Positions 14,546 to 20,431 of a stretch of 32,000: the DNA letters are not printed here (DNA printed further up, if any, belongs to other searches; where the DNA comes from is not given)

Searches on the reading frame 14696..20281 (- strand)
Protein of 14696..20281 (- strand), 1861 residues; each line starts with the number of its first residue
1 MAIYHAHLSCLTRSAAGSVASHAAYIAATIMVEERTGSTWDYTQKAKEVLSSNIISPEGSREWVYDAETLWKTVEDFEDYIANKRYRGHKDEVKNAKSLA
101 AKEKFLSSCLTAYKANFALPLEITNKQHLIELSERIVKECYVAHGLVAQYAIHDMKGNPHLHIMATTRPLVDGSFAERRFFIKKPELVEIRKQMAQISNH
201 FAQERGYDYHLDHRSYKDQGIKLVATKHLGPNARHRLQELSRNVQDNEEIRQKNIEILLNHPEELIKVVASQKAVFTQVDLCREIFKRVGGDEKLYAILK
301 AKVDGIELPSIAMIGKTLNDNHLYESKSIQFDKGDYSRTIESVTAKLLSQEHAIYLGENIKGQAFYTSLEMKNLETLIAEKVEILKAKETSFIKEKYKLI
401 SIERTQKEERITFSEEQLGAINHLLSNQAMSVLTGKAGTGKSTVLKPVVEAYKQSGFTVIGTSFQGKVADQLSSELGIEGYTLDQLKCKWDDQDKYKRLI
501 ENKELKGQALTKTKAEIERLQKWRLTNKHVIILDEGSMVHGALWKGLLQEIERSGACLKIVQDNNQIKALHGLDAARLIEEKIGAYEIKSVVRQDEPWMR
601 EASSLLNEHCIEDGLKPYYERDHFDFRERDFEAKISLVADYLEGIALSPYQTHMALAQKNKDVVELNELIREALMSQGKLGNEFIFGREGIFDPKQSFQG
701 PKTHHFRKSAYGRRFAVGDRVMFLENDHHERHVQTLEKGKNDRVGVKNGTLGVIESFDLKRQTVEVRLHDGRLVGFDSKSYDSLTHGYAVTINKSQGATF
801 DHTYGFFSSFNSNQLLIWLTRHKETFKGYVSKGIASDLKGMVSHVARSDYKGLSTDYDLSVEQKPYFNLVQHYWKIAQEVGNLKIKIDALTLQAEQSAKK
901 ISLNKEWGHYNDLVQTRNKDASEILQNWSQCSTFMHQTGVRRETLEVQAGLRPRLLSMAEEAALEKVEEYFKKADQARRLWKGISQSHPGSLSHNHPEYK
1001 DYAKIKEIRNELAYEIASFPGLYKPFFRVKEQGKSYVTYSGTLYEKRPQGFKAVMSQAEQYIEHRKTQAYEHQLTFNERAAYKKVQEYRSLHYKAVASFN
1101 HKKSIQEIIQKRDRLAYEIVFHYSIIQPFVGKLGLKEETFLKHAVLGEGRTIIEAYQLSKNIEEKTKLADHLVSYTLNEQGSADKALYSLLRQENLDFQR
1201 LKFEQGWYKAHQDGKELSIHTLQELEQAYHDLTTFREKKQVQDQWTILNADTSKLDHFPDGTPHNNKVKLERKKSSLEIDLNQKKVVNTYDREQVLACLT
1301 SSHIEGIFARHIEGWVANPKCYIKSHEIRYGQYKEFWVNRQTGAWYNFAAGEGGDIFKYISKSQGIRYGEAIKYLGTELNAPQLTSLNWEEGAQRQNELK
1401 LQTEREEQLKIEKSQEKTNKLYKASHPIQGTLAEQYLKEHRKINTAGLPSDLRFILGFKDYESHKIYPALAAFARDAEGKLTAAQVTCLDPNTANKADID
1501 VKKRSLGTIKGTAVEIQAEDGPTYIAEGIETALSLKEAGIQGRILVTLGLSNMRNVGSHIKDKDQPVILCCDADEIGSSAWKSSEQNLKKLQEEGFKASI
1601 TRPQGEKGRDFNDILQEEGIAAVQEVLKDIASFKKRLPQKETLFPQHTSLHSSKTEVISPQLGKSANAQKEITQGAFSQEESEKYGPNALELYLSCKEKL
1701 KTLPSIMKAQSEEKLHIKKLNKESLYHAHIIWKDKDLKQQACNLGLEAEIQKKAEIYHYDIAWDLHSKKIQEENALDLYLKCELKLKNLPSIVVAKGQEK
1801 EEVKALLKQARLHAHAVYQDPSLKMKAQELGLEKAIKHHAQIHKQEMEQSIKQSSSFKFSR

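Call 5: search_protein_families(library=pfam, proteins=[window:14696-20281:-], max_evalue=0.01)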
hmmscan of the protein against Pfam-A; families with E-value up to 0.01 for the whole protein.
window:14696-20281:- (1861 aa): 17 families
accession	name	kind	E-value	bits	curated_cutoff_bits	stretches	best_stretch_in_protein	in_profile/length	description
PF13604.12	AAA_30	-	2.7e-37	128.8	27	1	413-625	2-187/191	AAA domain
PF03389.21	MobA_MobL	-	1.1e-34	120.7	26.7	3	110-174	67-131/224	MobA/MobL family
PF23639.1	DUF7146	-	3.9e-22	79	27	1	1413-1515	2-104/105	Domain of unknown function (DUF7146)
PF13245.12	AAA_19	-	5.2e-15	56.2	25.1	1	420-567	4-129/134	AAA domain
PF13362.12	Toprim_3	-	5.1e-12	46.5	27.2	1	1524-1620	3-94/95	Toprim domain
PF13155.12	Toprim_2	-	1.8e-07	31.9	22.1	1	1524-1615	1-88/88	Toprim-like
PF18335.7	SH3_13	-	4e-07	30.2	41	1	708-767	19-64/65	ATP-dependent RecD-like DNA helicase SH3 domain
PF03266.21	NTPase_1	-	2.1e-05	24.8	23.9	1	432-536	3-105/168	NTPase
PF13401.12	AAA_22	-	4e-05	24.4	27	1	427-542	4-99/130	AAA domain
PF01807.25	Zn_ribbon_DnaG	-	0.0021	18.2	24.9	1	1335-1380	45-90/98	CHC2 zinc finger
PF05673.19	DUF815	-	0.0027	17.3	23.8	0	421-460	48-85/249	Protein of unknown function (DUF815)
PF24883.2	NPHP3_N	-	0.0028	18.3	24.8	0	427-534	21-131/164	Nephrocystin 3, N-terminal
PF01637.24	ATPase_2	-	0.0043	17.3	33.2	0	415-540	5-123/225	ATPase domain predominantly from Archaea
PF01751.28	Toprim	-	0.0048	17.5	23.1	0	1524-1602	3-95/96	Toprim domain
PF03193.22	RsgA_GTPase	-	0.0048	17.2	30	0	374-454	54-132/174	RsgA GTPase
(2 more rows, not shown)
